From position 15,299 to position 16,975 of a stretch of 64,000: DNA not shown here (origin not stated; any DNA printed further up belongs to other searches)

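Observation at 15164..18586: Sigma-28 operon coupling an HTH protein and a REC/HD-GYP-like regulator to a dedicated second stator (MotAB set 1)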

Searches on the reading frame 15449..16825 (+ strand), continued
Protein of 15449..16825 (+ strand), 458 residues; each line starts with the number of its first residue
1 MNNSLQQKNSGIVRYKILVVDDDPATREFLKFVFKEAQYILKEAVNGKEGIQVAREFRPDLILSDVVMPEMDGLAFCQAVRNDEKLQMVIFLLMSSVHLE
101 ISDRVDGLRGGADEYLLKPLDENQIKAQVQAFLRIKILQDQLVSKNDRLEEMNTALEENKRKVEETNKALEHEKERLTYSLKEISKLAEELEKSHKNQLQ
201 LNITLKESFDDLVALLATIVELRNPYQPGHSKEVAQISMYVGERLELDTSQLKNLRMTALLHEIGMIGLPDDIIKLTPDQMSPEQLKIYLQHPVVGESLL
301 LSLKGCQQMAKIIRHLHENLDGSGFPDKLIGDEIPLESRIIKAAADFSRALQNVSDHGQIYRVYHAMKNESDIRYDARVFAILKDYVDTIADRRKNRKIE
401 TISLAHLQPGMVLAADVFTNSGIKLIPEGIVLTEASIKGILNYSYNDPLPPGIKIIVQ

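Call 33: search_solved_structures(query=A1, max_evalue=0.001, show_alignments=2)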
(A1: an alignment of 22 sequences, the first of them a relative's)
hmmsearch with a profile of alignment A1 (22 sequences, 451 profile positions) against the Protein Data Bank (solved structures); distinct sequences matched with E-value up to 0.001: 321 (the best 60 are shown).
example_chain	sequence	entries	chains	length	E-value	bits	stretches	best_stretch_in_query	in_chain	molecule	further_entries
5z7c_A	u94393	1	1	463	9.1e-45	156.7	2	205-382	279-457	3'3'-cGAMP-specific phosphodiesterase 3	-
9g85_A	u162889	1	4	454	1e-43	153.2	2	8-139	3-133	Response regulator PleD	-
2wb4_A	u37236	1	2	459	1e-43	153.2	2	8-139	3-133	DIGUANYLATE CYCLASE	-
9g86_A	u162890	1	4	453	1.2e-43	152.9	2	8-139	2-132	Response regulator PleD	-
1w25_A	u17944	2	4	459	1.3e-43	152.9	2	8-139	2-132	STALKED-CELL DIFFERENTIATION CONTROLLING PROTEIN | RESPONSE REGULATOR PLED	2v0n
1mvo_A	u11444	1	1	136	6.9e-36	127.4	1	7-128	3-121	PhoP response regulator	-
9dvt_R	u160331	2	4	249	1.2e-35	126.7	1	7-127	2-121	DNA-binding dual master transcriptional regulator RpaA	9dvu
12aw_A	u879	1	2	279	7.3e-34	120.7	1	5-135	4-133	HYBRID TWO-COMPONENT SYSTEM PROTEIN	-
2zwm_A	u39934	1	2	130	8.4e-33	117.2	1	8-127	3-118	Transcriptional regulatory protein yycF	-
3f6p_A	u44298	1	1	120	9.8e-33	117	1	8-127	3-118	Transcriptional regulatory protein yycF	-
3gt7_A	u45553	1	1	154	1.3e-32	116.6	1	4-127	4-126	Sensor protein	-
3t6k_A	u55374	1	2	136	5.5e-32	114.5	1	6-126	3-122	Response regulator receiver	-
1nxo_A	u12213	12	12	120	1.5e-31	113.1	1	8-127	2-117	DNA-binding response regulator | Response regulator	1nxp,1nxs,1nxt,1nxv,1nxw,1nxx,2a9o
9xzo_A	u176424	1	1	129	1.6e-31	113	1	8-126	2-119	De novo protein M1X0B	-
6is1_A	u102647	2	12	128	2.2e-31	112.5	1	5-127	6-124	Response regulator ArlR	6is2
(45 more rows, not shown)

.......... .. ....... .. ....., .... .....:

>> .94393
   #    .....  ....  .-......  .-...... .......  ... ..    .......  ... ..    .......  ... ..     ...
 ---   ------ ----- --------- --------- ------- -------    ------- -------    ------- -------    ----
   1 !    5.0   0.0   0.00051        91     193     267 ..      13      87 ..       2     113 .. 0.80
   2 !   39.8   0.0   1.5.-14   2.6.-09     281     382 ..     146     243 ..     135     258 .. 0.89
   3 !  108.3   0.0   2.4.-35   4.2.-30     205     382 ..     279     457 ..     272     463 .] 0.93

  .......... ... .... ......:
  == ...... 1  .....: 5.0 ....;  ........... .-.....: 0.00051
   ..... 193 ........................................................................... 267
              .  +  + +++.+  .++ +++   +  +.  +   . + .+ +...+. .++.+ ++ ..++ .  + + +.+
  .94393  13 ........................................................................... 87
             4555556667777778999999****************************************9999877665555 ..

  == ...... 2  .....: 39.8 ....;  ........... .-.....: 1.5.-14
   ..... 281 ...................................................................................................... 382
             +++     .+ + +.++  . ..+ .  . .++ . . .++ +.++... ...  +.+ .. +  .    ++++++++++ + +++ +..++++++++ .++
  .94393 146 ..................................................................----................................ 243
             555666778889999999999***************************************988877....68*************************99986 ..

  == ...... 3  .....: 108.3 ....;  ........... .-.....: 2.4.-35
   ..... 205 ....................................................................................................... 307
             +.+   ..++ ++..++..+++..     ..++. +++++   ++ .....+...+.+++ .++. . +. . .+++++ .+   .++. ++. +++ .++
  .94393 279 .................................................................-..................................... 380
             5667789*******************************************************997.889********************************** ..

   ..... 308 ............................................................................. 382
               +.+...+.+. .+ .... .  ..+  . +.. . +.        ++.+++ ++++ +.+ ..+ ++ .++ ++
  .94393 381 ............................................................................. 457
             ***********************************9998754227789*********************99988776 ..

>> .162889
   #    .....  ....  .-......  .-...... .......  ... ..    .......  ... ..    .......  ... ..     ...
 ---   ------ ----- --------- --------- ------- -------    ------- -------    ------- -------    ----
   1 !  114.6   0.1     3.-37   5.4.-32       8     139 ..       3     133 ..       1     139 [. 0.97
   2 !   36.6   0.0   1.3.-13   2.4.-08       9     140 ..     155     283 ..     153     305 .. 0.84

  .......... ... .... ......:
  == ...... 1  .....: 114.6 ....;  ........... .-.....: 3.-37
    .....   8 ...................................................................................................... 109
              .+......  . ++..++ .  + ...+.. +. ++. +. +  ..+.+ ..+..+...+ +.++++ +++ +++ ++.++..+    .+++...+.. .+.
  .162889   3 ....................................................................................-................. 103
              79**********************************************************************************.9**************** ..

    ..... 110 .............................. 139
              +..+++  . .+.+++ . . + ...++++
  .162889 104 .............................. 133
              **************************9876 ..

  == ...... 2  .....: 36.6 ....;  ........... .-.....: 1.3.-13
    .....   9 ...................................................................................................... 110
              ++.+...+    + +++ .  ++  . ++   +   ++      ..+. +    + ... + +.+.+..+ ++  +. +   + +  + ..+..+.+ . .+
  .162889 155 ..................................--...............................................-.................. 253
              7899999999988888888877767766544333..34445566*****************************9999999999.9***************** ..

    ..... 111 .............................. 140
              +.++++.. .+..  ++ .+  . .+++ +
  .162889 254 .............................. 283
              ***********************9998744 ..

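Call 37: predict_structure(alignment_id=A1)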
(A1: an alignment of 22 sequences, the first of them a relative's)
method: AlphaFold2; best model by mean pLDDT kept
length: 458 residues; sequences in the alignment: 22
mean_pLDDT: 84.9   pTM: 0.51
mean pLDDT of the five models: 84.9, 84.3, 83.6, 83.5, 80.8
residues with pLDDT >= 90: 157; 70-90: 261; 50-70: 30; < 50: 10
segments of 3 or more residues with pLDDT < 50: 1-10
pLDDT, mean of each block of 10 residues (from residue 1): 39 85 91 88 93 93 90 90 89 74 73 85 88 86 85 89 89 86 86 88 83 85 78 93 94 94 90 84 90 92 89 94 91 95 92 75 88 89 87 67 83 77 75 85 70 75
secondary structure, 60 per line:
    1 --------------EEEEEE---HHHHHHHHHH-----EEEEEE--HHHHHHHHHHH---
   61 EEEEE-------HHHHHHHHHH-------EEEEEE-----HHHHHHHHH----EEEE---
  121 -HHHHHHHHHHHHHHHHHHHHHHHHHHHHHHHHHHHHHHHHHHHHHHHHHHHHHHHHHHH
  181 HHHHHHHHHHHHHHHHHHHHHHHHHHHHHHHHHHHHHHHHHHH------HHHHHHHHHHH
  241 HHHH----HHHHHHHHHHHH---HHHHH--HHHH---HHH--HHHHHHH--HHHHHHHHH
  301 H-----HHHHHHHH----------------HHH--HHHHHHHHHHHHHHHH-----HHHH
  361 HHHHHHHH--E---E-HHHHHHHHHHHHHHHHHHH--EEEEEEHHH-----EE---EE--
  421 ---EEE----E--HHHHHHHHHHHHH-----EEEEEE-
elements in order: E15-20 H24-33 E39-44 H47-57 E61-65 H73-82 E90-95 H101-109 E114-117 H122-223 H230-244 H249-260 H264-268 H271-274 H283-289 H292-301 H307-314 H336-351 H357-368 H377-395 E398-403 E424-426 H434-446 E452-457
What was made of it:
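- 15449..16825 (+): 458-aa response regulator. REC domain (phospho-acceptor D65, K118), a ~100-residue helix (122-223), a degenerate HD-GYP-fold domain (LHEIGM, RHLHEN, DGSGFP) and a ~60-aa C-terminal beta/alpha domain. AlphaFold model pLDDT 84.9 (call 37).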

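Call 40: fold_search(model_id=the predicted structure, library=pdb)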
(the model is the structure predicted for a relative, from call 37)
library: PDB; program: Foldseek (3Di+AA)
matches with E <= 10: 1403; with E <= 0.001: 587
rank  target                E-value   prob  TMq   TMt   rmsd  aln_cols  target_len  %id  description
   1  4r8z_B                2.4e-11  1.00  0.38  0.76   3.1       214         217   24  Crystal Structure of PA4781 HD-GYP domain from Pseudomonas aeruginosa at 2.2A resolution showing a bi-metallic Ni ion  (released 2015-03-04)
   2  4r8z_A                9.1e-11  1.00  0.38  0.76   3.0       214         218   24  Crystal Structure of PA4781 HD-GYP domain from Pseudomonas aeruginosa at 2.2A resolution showing a bi-metallic Ni ion  (released 2015-03-04)
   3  9rbz_B                9.1e-11  1.00  0.38  0.79   3.5       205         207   20  DvhD, HD-GYP domain, c-di-GMP-bound (released 2026-03-04)
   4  9rbz_A                2.0e-10  1.00  0.37  0.78   3.7       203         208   20  DvhD, HD-GYP domain, c-di-GMP-bound (released 2026-03-04)
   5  2a9o                  3.3e-10  1.00  0.25  0.93   1.3       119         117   35  Crystal structures of an activated YycF homologue, the essential response regulator from S.pneumoniae in complex with Be (released 2006-09-26)
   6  9rbz_C                3.7e-10  1.00  0.37  0.79   2.8       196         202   21  DvhD, HD-GYP domain, c-di-GMP-bound (released 2026-03-04)
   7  9dvt_R                5.2e-10  1.00  0.26  0.50   1.4       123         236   33  Cryo-EM structure of RpaA bound to PkaiBC DNA and the CTD of the alpha subunit of RNAP from the cyanobacterium Synecho (released 2025-10-15)
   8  9rbz_D                9.0e-10  1.00  0.37  0.78   3.6       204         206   20  DvhD, HD-GYP domain, c-di-GMP-bound (released 2026-03-04)
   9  1nxp                  9.5e-10  1.00  0.24  0.91   1.6       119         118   35  MicArec pH4.5 (released 2004-02-17)
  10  8fk2_A                1.5e-09  1.00  0.25  0.92   1.2       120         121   36  The N-terminal VicR from Streptococcus mutans (released 2023-10-25)
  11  1mvo                  1.6e-09  1.00  0.25  0.90   1.8       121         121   36  Crystal structure of the PhoP receiver domain from Bacillus subtilis (released 2002-10-16)
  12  9g85_D                1.7e-09  1.00  0.28  0.28   1.5       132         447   32  Structure of Response regulator PleD in complex with c-diGMP and ppGpp (released 2025-08-06)
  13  3nhz_A                1.8e-09  1.00  0.24  0.91   1.8       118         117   34  Structure of N-terminal Domain of MtrA (released 2010-08-11)
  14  3gl9_B                2.1e-09  1.00  0.25  0.93   1.3       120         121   30  The structure of a histidine kinase-response regulator complex sheds light into two-component signaling and reveals a  (released 2009-10-27)
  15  9dvt_S                2.1e-09  1.00  0.25  0.49   1.5       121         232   34  Cryo-EM structure of RpaA bound to PkaiBC DNA and the CTD of the alpha subunit of RNAP from the cyanobacterium Synecho (released 2025-10-15)
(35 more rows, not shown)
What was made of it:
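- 15449..16825 (+): Foldseek best matches are PA4781, DvhD and PmGH (call 40).
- On HD-GYP c-di-GMP phosphodiesterase (RpfG-type response regulator): Foldseek finds PA4781, DvhD and PmGH with TMt 0.76-0.79 for the two isolated HD-GYP-domain entries (PmGH, a 361-residue chain, 0.46) (call 40).
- Closest known: RpfG / PA4781 / PA4108 family. Same: PA4781 (4r8z) is the best Foldseek match (call 40).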

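Call 63: search_protein_families(library=pfam, proteins=[L033:1289-2050:+, L033:1864-2763:+, L033:3464-4276:+, L033:4328-5197:+, L033:5201-5986:+, L033:5983-7173:+, L033:7203-8783:+, L033:9250-10740:+], max_evalue=0.0001)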
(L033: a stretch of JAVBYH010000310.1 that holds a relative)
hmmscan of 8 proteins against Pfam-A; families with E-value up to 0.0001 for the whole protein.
L033:1289-2050:+ (253 aa): 2 families
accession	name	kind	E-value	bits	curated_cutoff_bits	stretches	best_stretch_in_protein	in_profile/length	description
PF01618.21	MotA_ExbB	-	1.9e-26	92.7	22.9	1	103-211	4-116/127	MotA/TolQ/ExbB proton channel family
PF20560.3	MotA_N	-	2.7e-07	31.2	27.3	1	7-82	1-77/91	Motility protein A N-terminal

L033:1864-2763:+ (299 aa): 2 families
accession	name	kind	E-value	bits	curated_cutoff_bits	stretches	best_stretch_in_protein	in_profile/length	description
PF00691.25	OmpA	-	2e-17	63.8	27.2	1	183-282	1-98/98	OmpA family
PF13677.11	MotB_plug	-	3.7e-16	58.9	24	1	69-120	6-57/58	Membrane MotB of proton-channel complex MotA/MotB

L033:3464-4276:+ (270 aa): 2 families
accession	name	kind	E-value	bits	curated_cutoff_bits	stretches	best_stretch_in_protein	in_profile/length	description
PF00072.30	Response_reg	-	5.8e-27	94.5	30.2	1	11-122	1-110/111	Response regulator receiver domain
PF01627.28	Hpt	-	4.4e-08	33.7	24.6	1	165-236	4-73/84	Hpt domain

L033:4328-5197:+ (289 aa): 2 families
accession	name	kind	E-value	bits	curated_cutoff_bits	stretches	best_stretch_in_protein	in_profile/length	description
PF20560.3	MotA_N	-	1.5e-23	83.2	27.3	1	4-93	1-91/91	Motility protein A N-terminal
PF01618.21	MotA_ExbB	-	2.1e-09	37.6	22.9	1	134-234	18-121/127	MotA/TolQ/ExbB proton channel family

L033:5201-5986:+ (261 aa): 2 families
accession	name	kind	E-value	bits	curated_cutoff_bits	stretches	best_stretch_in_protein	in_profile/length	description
PF13677.11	MotB_plug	-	2.2e-16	59.6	24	1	14-66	2-56/58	Membrane MotB of proton-channel complex MotA/MotB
PF00691.25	OmpA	-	8.2e-14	52.2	27.2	1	150-238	1-87/98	OmpA family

L033:5983-7173:+ (396 aa): 3 families
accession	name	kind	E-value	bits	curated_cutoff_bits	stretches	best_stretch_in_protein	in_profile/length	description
PF13487.12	HD_5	-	6.2e-29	101.4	27.2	1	157-317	3-169/170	HD domain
PF00072.30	Response_reg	-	2.5e-23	82.8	30.2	1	7-119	1-110/111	Response regulator receiver domain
PF01966.28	HD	-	6.1e-08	33.4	22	1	174-288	7-113/116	HD domain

L033:7203-8783:+ (526 aa): 7 families
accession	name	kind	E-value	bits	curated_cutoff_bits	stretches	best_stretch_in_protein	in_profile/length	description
PF02518.31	HATPase_c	-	6.7e-29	101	26.4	1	261-372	2-109/111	Histidine kinase-, DNA gyrase B-, and HSP90-like ATPase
PF00512.31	HisKA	-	3.2e-18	66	26.9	1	147-213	2-66/66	His Kinase A (phospho-acceptor) domain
PF00072.30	Response_reg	-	6.5e-15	55.7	30.2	1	399-519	1-110/111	Response regulator receiver domain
PF00989.32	PAS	-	7.6e-12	45.7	22.6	1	8-115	6-112/113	PAS fold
PF13426.13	PAS_9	-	3.1e-11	43.9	27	1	14-117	2-102/103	PAS domain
PF08448.16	PAS_4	-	7e-11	42.8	23.1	1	10-120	2-109/110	PAS fold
PF13188.13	PAS_8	-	2.7e-06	27.5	21.8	1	8-53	6-52/65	PAS domain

L033:9250-10740:+ (496 aa): 3 families
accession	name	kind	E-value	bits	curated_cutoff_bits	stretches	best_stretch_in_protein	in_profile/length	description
PF02518.31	HATPase_c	-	8.4e-22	78.2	26.4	1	257-357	6-109/111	Histidine kinase-, DNA gyrase B-, and HSP90-like ATPase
PF00072.30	Response_reg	-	3.5e-20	72.7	30.2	1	384-493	1-110/111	Response regulator receiver domain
PF13581.12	HATPase_c_2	-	2.2e-05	24.9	27.4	1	257-335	36-112/127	Histidine kinase-like ATPase domain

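Call 65: find_encoding_contigs(protein=P0057, flank=5000, max_places=1)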
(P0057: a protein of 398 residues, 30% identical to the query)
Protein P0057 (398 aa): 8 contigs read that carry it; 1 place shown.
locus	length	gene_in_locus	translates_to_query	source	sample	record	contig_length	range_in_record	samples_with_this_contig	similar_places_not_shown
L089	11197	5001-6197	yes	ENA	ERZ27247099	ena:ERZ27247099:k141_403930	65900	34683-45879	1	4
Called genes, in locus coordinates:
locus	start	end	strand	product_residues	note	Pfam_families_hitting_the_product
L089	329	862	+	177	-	PF00156:Pribosyltran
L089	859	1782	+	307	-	PF02729:OTCace_N, PF00185:OTCace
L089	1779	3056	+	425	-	PF01979:Amidohydro_1, PF07969:Amidohydro_3 (weak), PF12890:DHOase, PF07969:Amidohydro_3 (weak)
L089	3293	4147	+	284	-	PF20560:MotA_N, PF01618:MotA_ExbB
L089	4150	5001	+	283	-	PF13677:MotB_plug, PF00691:OmpA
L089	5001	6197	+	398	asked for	PF00072:Response_reg, PF13487:HD_5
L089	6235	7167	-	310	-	PF06574:FAD_syn, PF01687:Flavokinase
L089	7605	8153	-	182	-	PF01814:Hemerythrin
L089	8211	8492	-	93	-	PF05187:Fer4_ETF_QO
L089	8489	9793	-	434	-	PF00890:FAD_binding_2 (weak), PF01266:DAO, PF01494:FAD_binding_3 (weak), PF01946:Thi4 (weak), PF03486:HI0933_like (weak), PF07992:Pyr_redox_2 (weak), PF12831:FAD_oxidored, PF26311:ETF-QO_FixC_C, +4 more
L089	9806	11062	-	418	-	PF00037:Fer4 (weak), PF13237:Fer4_10, PF12838:Fer4_7, PF13187:Fer4_9 (weak), PF00037:Fer4, PF12837:Fer4_6 (weak), PF01012:ETF, PF00766:ETF_alpha, +6 more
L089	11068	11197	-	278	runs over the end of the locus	PF01012:ETF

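Call 66: find_encoding_contigs(protein=P0078, flank=5000, max_places=1)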
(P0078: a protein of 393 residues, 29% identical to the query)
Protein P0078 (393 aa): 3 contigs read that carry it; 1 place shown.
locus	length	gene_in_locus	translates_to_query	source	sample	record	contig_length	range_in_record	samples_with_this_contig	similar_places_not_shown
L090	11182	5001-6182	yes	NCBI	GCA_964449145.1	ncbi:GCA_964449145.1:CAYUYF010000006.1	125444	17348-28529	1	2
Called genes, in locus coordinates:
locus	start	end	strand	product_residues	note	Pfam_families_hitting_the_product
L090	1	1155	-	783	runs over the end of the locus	PF00672:HAMP (faint), PF00015:MCPsignal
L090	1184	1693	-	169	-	-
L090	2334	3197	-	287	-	PF08668:HDOD, PF01966:HD (weak)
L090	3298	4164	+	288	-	PF20560:MotA_N, PF01618:MotA_ExbB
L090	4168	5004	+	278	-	PF13677:MotB_plug, PF00691:OmpA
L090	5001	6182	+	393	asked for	PF00072:Response_reg, PF13487:HD_5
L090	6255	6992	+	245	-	PF02518:HATPase_c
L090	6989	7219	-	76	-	PF02599:CsrA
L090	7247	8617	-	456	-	PF00460:Flg_bb_rod, PF22638:FlgK_D1, PF06429:Flg_bbr_C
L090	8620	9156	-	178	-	-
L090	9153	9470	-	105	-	PF10135:Rod-binding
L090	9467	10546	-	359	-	PF02119:FlgI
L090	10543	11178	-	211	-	PF02107:FlgH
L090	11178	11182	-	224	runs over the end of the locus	PF13144:ChapFlgA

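Call 67: find_encoding_contigs(protein=P0093, flank=5000, max_places=1)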
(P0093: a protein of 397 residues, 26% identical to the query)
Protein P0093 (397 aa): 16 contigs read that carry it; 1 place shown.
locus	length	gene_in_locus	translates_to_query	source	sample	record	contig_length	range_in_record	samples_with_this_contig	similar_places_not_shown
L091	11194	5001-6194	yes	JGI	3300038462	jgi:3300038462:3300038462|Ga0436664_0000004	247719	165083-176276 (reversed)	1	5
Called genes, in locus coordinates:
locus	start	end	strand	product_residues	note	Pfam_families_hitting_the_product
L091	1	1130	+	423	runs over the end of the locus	PF00669:Flagellin_N, PF07559:FlgE_D2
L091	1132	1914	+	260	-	PF20560:MotA_N (weak), PF01618:MotA_ExbB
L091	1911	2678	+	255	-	PF13677:MotB_plug, PF00691:OmpA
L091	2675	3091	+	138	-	PF02623:FliW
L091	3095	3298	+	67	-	PF02599:CsrA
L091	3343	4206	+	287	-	PF20560:MotA_N, PF01618:MotA_ExbB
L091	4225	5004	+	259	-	PF13677:MotB_plug, PF00691:OmpA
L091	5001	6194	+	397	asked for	PF00072:Response_reg, PF13487:HD_5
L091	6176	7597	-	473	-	PF14691:Fer4_20, PF01262:AlaDh_PNT_C (faint), PF01946:Thi4 (weak), PF00890:FAD_binding_2 (weak), PF01266:DAO (weak), PF01494:FAD_binding_3 (weak), PF07992:Pyr_redox_2, PF13450:NAD_binding_8, +3 more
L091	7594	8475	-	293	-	PF10418:DHODB_Fe-S_bind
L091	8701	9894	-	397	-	PF00202:Aminotran_3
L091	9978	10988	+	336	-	PF01118:Semialdhyde_dh, PF02774:Semialdhyde_dhC, PF22698:Semialdhyde_dhC_1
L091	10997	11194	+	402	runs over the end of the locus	PF01960:ArgJ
